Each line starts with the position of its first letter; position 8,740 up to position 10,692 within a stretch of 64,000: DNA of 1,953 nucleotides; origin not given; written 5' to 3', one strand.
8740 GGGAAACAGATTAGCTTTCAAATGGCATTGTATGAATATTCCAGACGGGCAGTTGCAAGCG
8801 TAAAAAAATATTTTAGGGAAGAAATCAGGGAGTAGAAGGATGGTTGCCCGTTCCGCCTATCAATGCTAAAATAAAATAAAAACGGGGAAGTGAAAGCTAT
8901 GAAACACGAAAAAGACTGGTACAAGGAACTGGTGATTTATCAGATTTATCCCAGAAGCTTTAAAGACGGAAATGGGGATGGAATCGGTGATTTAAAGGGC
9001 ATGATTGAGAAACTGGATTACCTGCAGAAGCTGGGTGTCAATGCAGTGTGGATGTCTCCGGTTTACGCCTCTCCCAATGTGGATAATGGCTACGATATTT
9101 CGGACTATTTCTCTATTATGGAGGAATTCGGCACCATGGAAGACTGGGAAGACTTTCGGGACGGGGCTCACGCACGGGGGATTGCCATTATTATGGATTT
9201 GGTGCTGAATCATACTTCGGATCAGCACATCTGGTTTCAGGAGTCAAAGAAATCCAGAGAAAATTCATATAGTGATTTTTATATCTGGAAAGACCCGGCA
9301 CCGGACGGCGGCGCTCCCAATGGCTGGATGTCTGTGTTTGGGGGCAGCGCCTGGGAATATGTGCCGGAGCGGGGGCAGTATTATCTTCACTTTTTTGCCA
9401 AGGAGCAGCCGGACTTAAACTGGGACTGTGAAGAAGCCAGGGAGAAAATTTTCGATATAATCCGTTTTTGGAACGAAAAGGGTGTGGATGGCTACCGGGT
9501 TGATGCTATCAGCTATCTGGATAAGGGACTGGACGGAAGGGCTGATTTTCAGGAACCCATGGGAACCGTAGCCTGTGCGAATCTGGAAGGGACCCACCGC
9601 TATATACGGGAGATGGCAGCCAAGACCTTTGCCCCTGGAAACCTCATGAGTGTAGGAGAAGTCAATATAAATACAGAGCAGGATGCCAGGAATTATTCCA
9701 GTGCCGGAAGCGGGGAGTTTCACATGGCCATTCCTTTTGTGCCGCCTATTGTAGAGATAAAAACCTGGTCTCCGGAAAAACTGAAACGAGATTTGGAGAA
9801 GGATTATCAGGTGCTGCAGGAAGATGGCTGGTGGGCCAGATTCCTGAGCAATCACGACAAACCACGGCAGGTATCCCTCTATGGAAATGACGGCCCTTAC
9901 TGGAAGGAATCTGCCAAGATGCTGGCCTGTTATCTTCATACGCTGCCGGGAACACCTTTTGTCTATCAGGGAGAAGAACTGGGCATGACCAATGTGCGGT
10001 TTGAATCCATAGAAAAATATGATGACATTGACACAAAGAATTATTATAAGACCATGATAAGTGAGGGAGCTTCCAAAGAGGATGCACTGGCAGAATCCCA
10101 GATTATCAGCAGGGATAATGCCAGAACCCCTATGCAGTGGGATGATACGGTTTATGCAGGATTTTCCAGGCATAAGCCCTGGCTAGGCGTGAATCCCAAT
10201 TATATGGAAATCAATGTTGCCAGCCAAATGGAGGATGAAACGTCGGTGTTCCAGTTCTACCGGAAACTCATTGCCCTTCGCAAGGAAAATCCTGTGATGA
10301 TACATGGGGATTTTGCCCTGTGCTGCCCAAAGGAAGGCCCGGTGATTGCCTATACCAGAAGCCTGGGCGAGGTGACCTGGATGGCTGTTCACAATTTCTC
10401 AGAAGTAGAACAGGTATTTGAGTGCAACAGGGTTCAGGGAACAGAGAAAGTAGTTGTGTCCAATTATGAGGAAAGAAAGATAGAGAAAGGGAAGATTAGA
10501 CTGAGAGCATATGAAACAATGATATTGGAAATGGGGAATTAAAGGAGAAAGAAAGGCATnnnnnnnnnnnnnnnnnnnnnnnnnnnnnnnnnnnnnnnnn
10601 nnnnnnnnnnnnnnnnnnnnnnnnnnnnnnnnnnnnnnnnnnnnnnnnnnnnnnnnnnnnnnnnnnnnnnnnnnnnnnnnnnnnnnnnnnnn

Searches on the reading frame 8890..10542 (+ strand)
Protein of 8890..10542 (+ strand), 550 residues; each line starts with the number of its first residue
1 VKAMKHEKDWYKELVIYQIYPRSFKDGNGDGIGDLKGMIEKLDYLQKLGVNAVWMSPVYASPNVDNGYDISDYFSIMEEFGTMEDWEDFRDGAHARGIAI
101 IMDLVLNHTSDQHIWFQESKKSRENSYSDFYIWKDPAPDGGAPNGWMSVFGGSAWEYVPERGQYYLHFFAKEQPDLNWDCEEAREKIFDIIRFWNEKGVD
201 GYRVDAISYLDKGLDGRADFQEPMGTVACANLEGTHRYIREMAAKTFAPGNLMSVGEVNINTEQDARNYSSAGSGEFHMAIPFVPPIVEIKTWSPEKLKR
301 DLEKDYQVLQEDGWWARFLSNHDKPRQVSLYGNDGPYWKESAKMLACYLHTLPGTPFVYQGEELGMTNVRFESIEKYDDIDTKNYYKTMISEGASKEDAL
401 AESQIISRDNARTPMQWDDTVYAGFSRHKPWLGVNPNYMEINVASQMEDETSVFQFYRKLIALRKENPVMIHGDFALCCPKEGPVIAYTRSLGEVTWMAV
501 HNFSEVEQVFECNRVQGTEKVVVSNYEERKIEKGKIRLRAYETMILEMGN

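Call 4: search_protein_families(library=pfam, proteins=[window:8890-10542:+], max_evalue=10)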
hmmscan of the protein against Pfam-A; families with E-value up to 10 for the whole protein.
window:8890-10542:+ (550 aa): 5 families
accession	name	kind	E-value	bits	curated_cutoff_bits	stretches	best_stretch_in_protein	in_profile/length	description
PF00128.31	Alpha-amylase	-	4.3e-142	474.9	22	1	18-473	1-446/446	Alpha amylase, catalytic domain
PF23915.1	SusG_C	-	5.3e-10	39.9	27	1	485-545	1-62/62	Alpha-amylase SusG C-terminal domain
PF16657.11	Malt_amylase_C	-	4.3e-05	23.9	27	1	473-545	1-75/75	Maltogenic Amylase, C-terminal domain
PF11941.14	DUF3459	-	0.0011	19.7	22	1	456-522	1-67/90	Domain of unknown function (DUF3459)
PF14701.12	hDGE_amylase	-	0.0044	16.6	27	1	32-119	18-113/439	Glycogen debranching enzyme, glucanotransferase domain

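Call 8: search_protein_families(library=ncbifam, proteins=[window:8890-10542:+], max_evalue=10)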
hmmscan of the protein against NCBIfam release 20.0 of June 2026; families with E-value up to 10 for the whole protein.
window:8890-10542:+ (550 aa): 42 families (the best 25 are shown)
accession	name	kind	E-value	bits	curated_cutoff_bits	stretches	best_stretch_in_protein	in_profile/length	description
TIGR02403.1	trehalose_treC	equivalog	9.1e-177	589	799.05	1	11-547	2-543/544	alpha,alpha-phosphotrehalase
NF008183.0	PRK10933.1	subfamily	3.6e-162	540.9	535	1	4-545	1-547/551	alpha,alpha-phosphotrehalase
NF051899.1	BetGalacBglAAgro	equivalog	1.1e-121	406.9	900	1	9-545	1-534/537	beta-galactosidase BglA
TIGR02456.1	treS_nterm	equivalog_domain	3.8e-102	342.5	678.35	3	10-324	2-308/539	maltose alpha-D-glucosyltransferase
NF041321.1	Alpha-amyl_MalA_Halo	equivalog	1.5e-44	152.4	875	3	5-137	251-383/666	alpha-amylase MalA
NF041090.1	Cyc-maltodext_AglB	equivalog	4.1e-40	138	540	5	33-134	62-161/470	cyclomaltodextrinase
NF008051.0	PRK10785.1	equivalog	7e-34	117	568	3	33-213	176-343/607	maltodextrin glucosidase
TIGR02402.1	trehalose_TreZ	equivalog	3e-19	68.7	538.8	2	13-109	94-186/545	malto-oligosyltrehalose trehalohydrolase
NF011083.0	PRK14510.1-2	equivalog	2.3e-15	55.2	1322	3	33-208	220-384/1186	bifunctional glycogen debranching protein GlgX/4-alpha-glucanotransferase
TIGR02401.1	trehalose_TreY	equivalog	7.7e-15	54.2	498.65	1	39-133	19-118/838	malto-oligosyltrehalose synthase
NF011084.0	PRK14511.1-1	equivalog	1.6e-13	50.2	1021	1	37-131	18-119/728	malto-oligosyltrehalose synthase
NF007051.0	PRK09505.1-1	equivalog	1.3e-12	46.6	864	1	33-110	236-327/686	alpha-amylase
NF007059.0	PRK09505.2-4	equivalog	1.7e-12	46.5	865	1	33-165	226-358/683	alpha-amylase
NF007060.0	PRK09505.2-5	equivalog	2.4e-12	45.7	790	1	33-109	232-322/690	alpha-amylase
NF008967.0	PRK12313.1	equivalog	2.9e-12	45.7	577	1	5-111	139-247/633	1,4-alpha-glucan branching protein GlgB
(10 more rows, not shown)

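Call 30: find_encoding_contigs(protein=window:8899-10542:+, flank=3500, max_places=8)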
Protein window:8899-10542:+ (547 aa): 1 contig read that carries it; 1 place shown.
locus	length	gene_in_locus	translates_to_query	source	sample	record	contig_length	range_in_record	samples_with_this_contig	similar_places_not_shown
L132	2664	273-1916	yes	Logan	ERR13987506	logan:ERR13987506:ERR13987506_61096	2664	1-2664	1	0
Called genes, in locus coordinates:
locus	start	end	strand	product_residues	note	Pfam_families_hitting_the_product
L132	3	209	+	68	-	?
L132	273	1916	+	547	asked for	PF00128:Alpha-amylase, PF23915:SusG_C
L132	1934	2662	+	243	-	?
